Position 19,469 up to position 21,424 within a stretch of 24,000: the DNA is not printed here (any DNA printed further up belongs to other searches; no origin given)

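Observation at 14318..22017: Six-gene operon combining three PG-binding-domain proteins, an endolysin-like amidase, a KAP NTPase and a PhoD-like phosphatase: candidate undescribed conflict/defense system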

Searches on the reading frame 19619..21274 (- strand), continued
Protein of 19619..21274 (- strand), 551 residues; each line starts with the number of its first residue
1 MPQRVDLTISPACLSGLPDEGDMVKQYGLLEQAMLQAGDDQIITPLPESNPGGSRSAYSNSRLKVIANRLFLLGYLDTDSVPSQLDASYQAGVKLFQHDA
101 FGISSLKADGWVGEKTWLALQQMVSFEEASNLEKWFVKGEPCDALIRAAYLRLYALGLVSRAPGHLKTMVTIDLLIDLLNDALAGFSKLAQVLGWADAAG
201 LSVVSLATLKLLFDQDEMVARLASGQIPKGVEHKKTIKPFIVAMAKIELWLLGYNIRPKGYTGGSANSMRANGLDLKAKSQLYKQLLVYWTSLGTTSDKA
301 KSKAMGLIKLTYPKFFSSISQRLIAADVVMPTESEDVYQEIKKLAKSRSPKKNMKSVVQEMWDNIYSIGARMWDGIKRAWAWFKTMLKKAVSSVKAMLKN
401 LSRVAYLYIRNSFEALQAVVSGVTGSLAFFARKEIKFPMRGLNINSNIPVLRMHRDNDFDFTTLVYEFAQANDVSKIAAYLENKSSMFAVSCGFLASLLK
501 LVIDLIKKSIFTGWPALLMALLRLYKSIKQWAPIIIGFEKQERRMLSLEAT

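Call 59: search_protein_families(library=pfam, proteins=[L140:11573-13426:+, L114:11503-12258:+, L114:12349-13056:+, L108:9777-15020:+, L108:6447-7505:+, L108:5382-6281:+, L141:3299-4579:+, L141:4661-6193:+, L141:9808-10893:+, L141:11625-12518:+], max_evalue=0.01)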
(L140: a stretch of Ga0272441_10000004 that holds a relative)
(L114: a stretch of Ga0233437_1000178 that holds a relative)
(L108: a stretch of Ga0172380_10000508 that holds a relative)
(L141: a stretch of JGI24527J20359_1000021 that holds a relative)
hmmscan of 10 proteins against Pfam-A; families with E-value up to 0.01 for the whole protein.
L140:11573-13426:+ (617 aa): 1 family
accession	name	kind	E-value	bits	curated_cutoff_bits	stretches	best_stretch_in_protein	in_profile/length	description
PF01471.23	PG_binding_1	-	7.7e-11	42.5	23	1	258-316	1-57/57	Putative peptidoglycan binding domain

L114:11503-12258:+ (251 aa): 3 families
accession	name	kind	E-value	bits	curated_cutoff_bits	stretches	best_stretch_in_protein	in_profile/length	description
PF05257.22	CHAP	-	1.9e-12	47.9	26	1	137-224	4-81/81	CHAP domain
PF01471.23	PG_binding_1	-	1e-11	45.3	23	1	11-68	2-54/57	Putative peptidoglycan binding domain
PF09374.15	PG_binding_3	-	1.7e-09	38.2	24.6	1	14-44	3-33/76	Predicted Peptidoglycan domain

L114:12349-13056:+ (235 aa): 2 families
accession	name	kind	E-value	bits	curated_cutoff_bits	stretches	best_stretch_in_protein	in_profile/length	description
PF10988.14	DUF2807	-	3.4e-47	161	24.2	1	40-220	1-181/181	Putative auto-transporter adhesin, head GIN domain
PF24315.1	DUF7489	-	0.0094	16.2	27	0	27-66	6-43/65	Domain of unknown function (DUF7489)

L108:9777-15020:+ (1747 aa): 9 families
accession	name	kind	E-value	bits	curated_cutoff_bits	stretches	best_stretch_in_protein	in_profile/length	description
PF00580.27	UvrD-helicase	-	1.1e-41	143.8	23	2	1202-1307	181-271/271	UvrD/REP helicase N-terminal domain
PF00270.35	DEAD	-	1.2e-25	90.6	26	1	298-470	3-164/167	DEAD/DEAH box helicase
PF13245.12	AAA_19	-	2.1e-23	83.4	25.1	1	1108-1292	4-134/134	AAA domain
PF13361.12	UvrD_C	-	1.2e-21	78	25.6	2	1508-1579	265-345/350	UvrD-like helicase C-terminal domain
PF00271.37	Helicase_C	-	1.9e-20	73.6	23.5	1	525-619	14-108/110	Helicase conserved C-terminal domain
PF13538.12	UvrD_C_2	-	4.4e-11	42.9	27.4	1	1528-1579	2-51/52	UvrD-like helicase C-terminal domain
PF04851.21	ResIII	-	9.2e-06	26.1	22.5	0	307-427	21-138/164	Type III restriction enzyme, res subunit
PF13401.12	AAA_22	-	1.1e-05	26.1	27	1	1117-1283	7-123/130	AAA domain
PF01443.25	Viral_helicase1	-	2e-05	25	21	1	1509-1580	165-227/228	Viral superfamily 1 RNA helicase core domain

L108:6447-7505:+ (352 aa): 1 family
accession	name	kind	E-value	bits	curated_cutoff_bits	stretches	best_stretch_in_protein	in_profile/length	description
PF20551.3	DUF6765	-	4.2e-109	365.5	26.6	1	1-342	1-324/325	Family of unknown function (DUF6765)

L108:5382-6281:+ (299 aa): 15 families
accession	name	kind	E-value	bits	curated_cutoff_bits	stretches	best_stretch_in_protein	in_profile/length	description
PF04055.27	Radical_SAM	-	3.2e-13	50.6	29.5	1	24-237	2-164/166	Radical SAM superfamily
PF00037.32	Fer4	-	3.1e-12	46.2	21.1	2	77-99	2-24/24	4Fe-4S binding domain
PF12837.12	Fer4_6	-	1.6e-11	44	25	2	76-98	2-24/24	4Fe-4S binding domain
PF13353.11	Fer4_12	-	1.9e-11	44.8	22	1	16-178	2-110/137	4Fe-4S single cluster domain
PF12797.12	Fer4_2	-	9.7e-11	41.3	24.5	2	75-95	2-22/22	4Fe-4S binding domain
PF12838.12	Fer4_7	-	2.7e-09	37.8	27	1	54-97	1-52/52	4Fe-4S dicluster domain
PF13237.11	Fer4_10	-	2.8e-08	34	25.5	2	51-94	5-53/53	4Fe-4S dicluster domain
PF14697.11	Fer4_21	-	1.1e-07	32.3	35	1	53-99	6-58/59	4Fe-4S dicluster domain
PF13484.11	Fer4_16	-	1.1e-05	26.5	30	2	82-105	1-22/66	4Fe-4S double cluster binding domain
PF13187.11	Fer4_9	-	3.2e-05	24.3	27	1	54-97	1-51/52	4Fe-4S dicluster domain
PF12800.12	Fer4_4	-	4.6e-05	23.9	24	1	52-67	1-16/17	4Fe-4S binding domain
PF13459.11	Fer4_15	-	5e-05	24.4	22.4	0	76-95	1-20/66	4Fe-4S single cluster domain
PF25160.1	LdpA_Fe-S-bd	-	9.3e-05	22.6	27.6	1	61-99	9-44/49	LdpA Fe-S cluster-binding domain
PF13534.11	Fer4_17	-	0.0053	17.7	22.2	0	54-71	1-18/61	4Fe-4S dicluster domain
PF13183.11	Fer4_8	-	0.0057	17.6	27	0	53-71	3-21/68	4Fe-4S dicluster domain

L141:3299-4579:+ (426 aa): 4 families
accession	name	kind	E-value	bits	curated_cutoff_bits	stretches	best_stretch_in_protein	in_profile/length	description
PF07690.21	MFS_1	-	1.3e-49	169.4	33.4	2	20-367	3-347/347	Major Facilitator Superfamily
PF00083.30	Sugar_tr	-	1.2e-12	47.9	22.3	1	37-195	43-195/452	Sugar (and other) transporter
PF06609.19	TRI12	-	1.5e-05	24.1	23.2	1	48-195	78-222/599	Fungal trichothecene efflux pump (TRI12)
PF03137.26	OATP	-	0.0018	17.1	25.8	1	18-97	7-85/545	Organic Anion Transporter Polypeptide (OATP) family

L141:4661-6193:+ (510 aa): 1 family
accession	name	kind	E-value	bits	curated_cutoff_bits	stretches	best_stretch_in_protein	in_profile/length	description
PF00128.31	Alpha-amylase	-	7e-12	45.7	22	1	34-222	14-196/446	Alpha amylase, catalytic domain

L141:9808-10893:+ (361 aa): 1 family
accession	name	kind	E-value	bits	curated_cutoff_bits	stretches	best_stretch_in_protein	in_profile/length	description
PF14240.11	YHYH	-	9.1e-12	45.8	25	1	209-316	3-110/193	YHYH protein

L141:11625-12518:+ (297 aa): 1 family
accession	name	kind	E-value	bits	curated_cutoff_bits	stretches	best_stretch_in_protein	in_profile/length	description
PF06097.16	DUF945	-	3.9e-05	23.3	26.8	1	1-47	1-46/460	Bacterial protein of unknown function (DUF945)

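Call 61: search_protein_families(library=pfam, proteins=[L106:5914-6927:+, L106:9029-9970:+, L119:1931-3499:+, L119:3511-5868:+, L120:5664-7658:+, L115:846-1781:+, L115:3519-4859:+, L136:11462-12874:+, L097:1739-2805:+, L138:163-2001:+], max_evalue=0.01)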
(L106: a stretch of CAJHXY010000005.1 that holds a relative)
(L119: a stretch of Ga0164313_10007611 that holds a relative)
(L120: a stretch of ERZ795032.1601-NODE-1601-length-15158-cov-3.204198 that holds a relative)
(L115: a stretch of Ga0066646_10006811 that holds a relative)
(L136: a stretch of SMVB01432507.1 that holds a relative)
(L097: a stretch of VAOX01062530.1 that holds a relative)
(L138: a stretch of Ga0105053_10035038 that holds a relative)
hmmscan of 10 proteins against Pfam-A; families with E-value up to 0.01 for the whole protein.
L106:5914-6927:+ (337 aa): 12 families
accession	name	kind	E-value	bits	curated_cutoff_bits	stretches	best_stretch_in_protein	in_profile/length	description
PF00037.32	Fer4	-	2.1e-13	49.9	21.1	2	268-287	5-24/24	4Fe-4S binding domain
PF12837.12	Fer4_6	-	1.1e-09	38.2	25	2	263-286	1-24/24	4Fe-4S binding domain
PF12838.12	Fer4_7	-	1.6e-09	38.5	27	1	270-330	1-52/52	4Fe-4S dicluster domain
PF14697.11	Fer4_21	-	9.1e-09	35.8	35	2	305-333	30-59/59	4Fe-4S dicluster domain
PF13187.11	Fer4_9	-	1.6e-07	31.7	27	1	270-331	1-52/52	4Fe-4S dicluster domain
PF13237.11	Fer4_10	-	2.3e-07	31.1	25.5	2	267-290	5-22/53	4Fe-4S dicluster domain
PF13484.11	Fer4_16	-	5.4e-07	30.7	30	1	270-328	1-65/66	4Fe-4S double cluster binding domain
PF12797.12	Fer4_2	-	7.4e-07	29.2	24.5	2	266-283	5-22/22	4Fe-4S binding domain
PF13183.11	Fer4_8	-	2e-06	28.6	27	1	269-329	3-67/68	4Fe-4S dicluster domain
PF25160.1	LdpA_Fe-S-bd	-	2e-06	27.9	27.6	1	313-334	25-46/49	LdpA Fe-S cluster-binding domain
PF13534.11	Fer4_17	-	6e-06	27.2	22.2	1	270-329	1-59/61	4Fe-4S dicluster domain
PF12798.12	Fer4_3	-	0.0051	18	27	1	271-285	1-15/15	4Fe-4S binding domain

L106:9029-9970:+ (313 aa): 4 families
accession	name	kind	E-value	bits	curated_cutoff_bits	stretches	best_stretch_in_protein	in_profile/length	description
PF13460.12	NAD_binding_10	-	3.6e-13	50.2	27.2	1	11-151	1-147/184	NAD(P)H-binding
PF01370.27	Epimerase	-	7.9e-12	45.5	20.9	1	9-112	3-114/240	NAD dependent epimerase/dehydratase family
PF05368.20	NmrA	-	2.6e-08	34.3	27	1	8-143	6-142/298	NmrA-like family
PF01073.25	3Beta_HSD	-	1.1e-05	25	22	1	8-113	1-116/280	3-beta hydroxysteroid dehydrogenase/isomerase family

L119:1931-3499:+ (522 aa): 2 families
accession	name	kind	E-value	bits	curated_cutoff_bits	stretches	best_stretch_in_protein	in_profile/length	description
PF04389.22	Peptidase_M28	-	9.5e-36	123.8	21.3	1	284-470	1-183/193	Peptidase family M28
PF01546.33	Peptidase_M20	-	1.3e-07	32.2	24.6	1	311-441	30-172/206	Peptidase family M20/M25/M40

L119:3511-5868:+ (785 aa): 1 family
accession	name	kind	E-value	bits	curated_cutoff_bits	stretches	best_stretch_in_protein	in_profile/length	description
PF01590.32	GAF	-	0.0055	17.7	22.4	0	293-375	35-110/133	GAF domain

L120:5664-7658:+ (664 aa): 10 families
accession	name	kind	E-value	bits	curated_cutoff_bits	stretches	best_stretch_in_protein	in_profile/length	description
PF00691.25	OmpA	-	5.1e-17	62.5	27.2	1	521-610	2-93/98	OmpA family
PF07676.18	PD40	-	2e-13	50.3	20.9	2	287-312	14-37/38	WD40-like Beta Propeller Repeat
PF13432.12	TPR_16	-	6.2e-06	27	32.7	1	67-126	6-65/65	Tetratricopeptide repeat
PF13176.12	TPR_7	-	0.00013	22.3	27.9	0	63-87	4-30/36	Tetratricopeptide repeat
PF13424.12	TPR_12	-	0.00017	22.2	30.1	0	24-86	6-73/77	Tetratricopeptide repeat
PF07719.23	TPR_2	-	0.00038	20.8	27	0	60-86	3-29/34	Tetratricopeptide repeat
PF13428.12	TPR_14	-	0.00088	20.2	23.5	0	99-129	8-38/44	Tetratricopeptide repeat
PF13620.12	CarboxypepD_reg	-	0.0018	19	32.3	1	426-505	1-79/82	Carboxypeptidase regulatory-like domain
PF05359.17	DUF748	-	0.0029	16.2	50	0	515-559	877-921/1037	Domain of Unknown Function (DUF748)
PF00515.34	TPR_1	-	0.0043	17.2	27.8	0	64-86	7-29/34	Tetratricopeptide repeat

L115:846-1781:+ (311 aa): 2 families
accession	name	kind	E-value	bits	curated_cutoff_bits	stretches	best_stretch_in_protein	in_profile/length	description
PF04984.19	Phage_sheath_1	-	2.8e-13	50.5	31.4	1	46-196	22-168/168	Phage tail sheath protein subtilisin-like domain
PF17482.7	Phage_sheath_1C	-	5.9e-13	49.2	26.9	1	202-307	4-103/104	Phage tail sheath C-terminal domain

L115:3519-4859:+ (446 aa): 3 families
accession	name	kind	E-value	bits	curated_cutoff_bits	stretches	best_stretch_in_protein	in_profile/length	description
PF01520.23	Amidase_3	-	2.9e-11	44.2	27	1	12-134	57-173/174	N-acetylmuramoyl-L-alanine amidase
PF16754.10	Pesticin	-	0.00067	20.1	25.8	1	279-337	30-84/156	Bacterial toxin homologue of phage lysozyme, C-term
PF24056.1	zf-C2H2_ZFHX3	-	0.005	17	27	1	398-414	7-23/25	Zinc finger homeobox protein 3-like, C2H2 type zinc-finger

L136:11462-12874:+ (470 aa): 3 families
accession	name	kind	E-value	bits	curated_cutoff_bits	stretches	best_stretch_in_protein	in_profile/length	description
PF01546.33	Peptidase_M20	-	9.8e-30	104.4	24.6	1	105-464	2-204/206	Peptidase family M20/M25/M40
PF07687.19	M20_dimer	-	1.2e-08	35.3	21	1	223-368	5-104/107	Peptidase dimerisation domain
PF04389.22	Peptidase_M28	-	0.00016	21.9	21.3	1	90-210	1-100/193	Peptidase family M28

L097:1739-2805:+ (355 aa): 0 families

L138:163-2001:+ (612 aa): 1 family
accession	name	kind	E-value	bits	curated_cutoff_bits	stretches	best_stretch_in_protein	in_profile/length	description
PF09994.14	T6SS_Tle1-like_cat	-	2.6e-72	244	27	1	65-336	1-286/287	T6SS, Phospholipase effector Tle1-like, catalytic domain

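Call 62: search_protein_families(library=pfam, proteins=[L115:1796-2305:+, L115:2302-2892:+, L115:2933-3232:+, L118:1139-2275:+, L118:2288-2797:+, L118:2816-3643:+, L118:3640-3933:+, L115:4871-5365:-, L141:7291-7590:+, L140:13723-14040:+], max_evalue=0.05)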
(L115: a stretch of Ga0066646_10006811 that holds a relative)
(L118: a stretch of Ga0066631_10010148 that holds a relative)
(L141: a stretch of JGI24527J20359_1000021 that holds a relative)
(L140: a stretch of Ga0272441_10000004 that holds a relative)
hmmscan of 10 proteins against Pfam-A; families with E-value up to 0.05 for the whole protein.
L115:1796-2305:+ (169 aa): 2 families
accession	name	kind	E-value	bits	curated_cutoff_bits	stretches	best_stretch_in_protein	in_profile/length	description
PF06841.18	Phage_T4_gp19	-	1.4e-39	135.4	28.2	1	17-157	1-133/134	T4-like virus tail tube protein gp19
PF10670.15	DUF4198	-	0.0028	18.3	34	0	17-36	147-166/209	Domain of unknown function (DUF4198)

L115:2302-2892:+ (196 aa): 1 family
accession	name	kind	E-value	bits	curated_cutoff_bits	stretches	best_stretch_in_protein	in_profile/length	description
PF00004.35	AAA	-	1.1e-19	71.7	21.2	1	82-194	14-130/131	ATPase family associated with various cellular activities (AAA)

L115:2933-3232:+ (99 aa): 2 families
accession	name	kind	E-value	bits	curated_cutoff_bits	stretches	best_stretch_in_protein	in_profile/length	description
PF08954.16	Trimer_CC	-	0.0093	16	27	1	5-22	34-51/52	Trimerisation motif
PF10393.14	Matrilin_ccoil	-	0.011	15.9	26.3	1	6-26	24-44/45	Trimeric coiled-coil oligomerisation domain of matrilin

L118:1139-2275:+ (378 aa): 2 families
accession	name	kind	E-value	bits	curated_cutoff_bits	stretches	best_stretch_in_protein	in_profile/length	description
PF04984.19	Phage_sheath_1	-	1e-14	55.1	31.4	1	109-262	20-168/168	Phage tail sheath protein subtilisin-like domain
PF17482.7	Phage_sheath_1C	-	2.1e-13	50.6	26.9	1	267-373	3-103/104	Phage tail sheath C-terminal domain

L118:2288-2797:+ (169 aa): 2 families
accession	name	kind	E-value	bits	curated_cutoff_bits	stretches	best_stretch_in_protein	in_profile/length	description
PF06841.18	Phage_T4_gp19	-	9.6e-43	145.7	28.2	1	17-158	1-134/134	T4-like virus tail tube protein gp19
PF10670.15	DUF4198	-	0.0029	18.2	34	0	17-36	147-166/209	Domain of unknown function (DUF4198)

L118:2816-3643:+ (275 aa): 2 families
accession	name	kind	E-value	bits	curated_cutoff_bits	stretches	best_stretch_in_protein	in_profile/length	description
PF12322.14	T4_baseplate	-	0.0015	18.6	24.5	1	18-214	15-209/219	T4 bacteriophage base plate protein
PF20546.3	DUF6760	-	0.019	15.5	27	1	228-260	9-41/89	Family of unknown function (DUF6760)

L118:3640-3933:+ (98 aa): 0 families

L115:4871-5365:- (164 aa): 4 families
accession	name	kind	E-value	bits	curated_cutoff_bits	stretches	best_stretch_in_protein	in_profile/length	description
PF04751.20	DarP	-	5.9e-45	153.3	26.3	1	9-159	2-153/153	Dual-action ribosomal maturation protein DarP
PF19027.5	DUF5752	-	0.01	15.6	23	1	23-88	71-141/208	Family of unknown function (DUF5752)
PF09712.15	PHA_synth_III_E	-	0.015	15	25.7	1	72-156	159-237/311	Poly(R)-hydroxyalkanoic acid synthase subunit (PHA_synth_III_E)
PF20907.2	Flav_NS3-hel_C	-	0.028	14.6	27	0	32-67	18-53/144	Flavivirus NS3 helicase, C-terminal helical domain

L141:7291-7590:+ (99 aa): 0 families

L140:13723-14040:+ (105 aa): 1 family
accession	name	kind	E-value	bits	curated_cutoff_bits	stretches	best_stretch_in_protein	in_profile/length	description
PF12730.13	ABC2_membrane_4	-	0.01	16.2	27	1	1-60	7-70/179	ABC-2 family transporter protein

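Call 63: fold_search(model_id=the predicted structure, library=pdb)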
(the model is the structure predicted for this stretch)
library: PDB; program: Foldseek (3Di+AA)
matches with E <= 10: 117; with E <= 0.001: 0
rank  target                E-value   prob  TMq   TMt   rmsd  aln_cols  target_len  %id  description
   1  3ibv_B                5.5e-01  0.06  0.10  0.08  27.8       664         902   11  Karyopherin cytosolic state (released 2009-08-25)
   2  9qvm_D                9.4e-01  0.06  0.12  0.10  33.9       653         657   10  Cryo-EM reconstruction of the NEDD1 anchor protein and CDK5RAP2 bound to the gamma-tubulin ring complex (released 2025-05-21)
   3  6o6r_A                9.4e-01  0.05  0.11  0.09  30.0       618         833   12  Structure of the TRPM8 cold receptor by single particle electron cryo-microscopy, AMTB-bound state (released 2019-09-18)
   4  7m2x_D                1.2e+00  0.05  0.12  0.10  37.9       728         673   10  Open conformation of the Yeast wild-type gamma-TuRC (released 2021-05-12)
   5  7t3u_C                1.2e+00  0.05  0.12  0.06  28.4       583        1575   11  IP3, ATP, and Ca2+ bound type 3 IP3 receptor in the inactive state (released 2022-03-23)
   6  9n70_ST               1.5e+00  0.04  0.10  0.11  41.0       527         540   11  SSU processome maturation and disassembly, State E (released 2025-11-05)
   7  7x6i_A                1.5e+00  0.03  0.09  0.08  30.3       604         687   11  Cryo-EM structure of the human TRPC5 ion channel in complex with G alpha i3 subunits, class1 (released 2023-04-26)
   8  7uzq_K                1.7e+00  0.06  0.14  0.17  21.3       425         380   10  Local refinement of RhAG-RhCE-ANK1(AR1-5), from consensus refinement of all classes (released 2022-07-20)
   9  6xbl_R                2.0e+00  0.04  0.10  0.12  20.0       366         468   12  Structure of human SMO-Gi complex with SAG (released 2020-09-30)
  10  4lep_A                2.0e+00  0.03  0.07  0.08  26.2       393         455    9  Structural insights into substrate recognition in proton dependent oligopeptide transporters (released 2013-07-10)
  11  1jdh_A                2.1e+00  0.04  0.11  0.11  23.8       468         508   11  CRYSTAL STRUCTURE OF BETA-CATENIN AND HTCF-4 (released 2001-12-05)
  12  8eic_A                2.1e+00  0.04  0.09  0.10  18.8       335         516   11  Crystal structure of beta-catenin and the MDM2 p53-binding domain in complex with H330, a Helicon Polypeptide (released 2023-10-25)
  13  8wui_B                2.1e+00  0.04  0.09  0.10  21.4       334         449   11  SKOR D312N L271P double mutation (released 2024-04-10)
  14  9h9q_D                2.2e+00  0.05  0.10  0.09  36.1       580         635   11  Candida albicans gamma-tubulin small complex within ring-like higher oligomer in complex with Spc72 CM1 (released 2025-01-15)
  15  9rcv_A                2.2e+00  0.04  0.12  0.10  27.3       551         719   11  Structure of the Human Peptide-Loading Complex Arrested by HCMV US6 (released 2025-12-03)
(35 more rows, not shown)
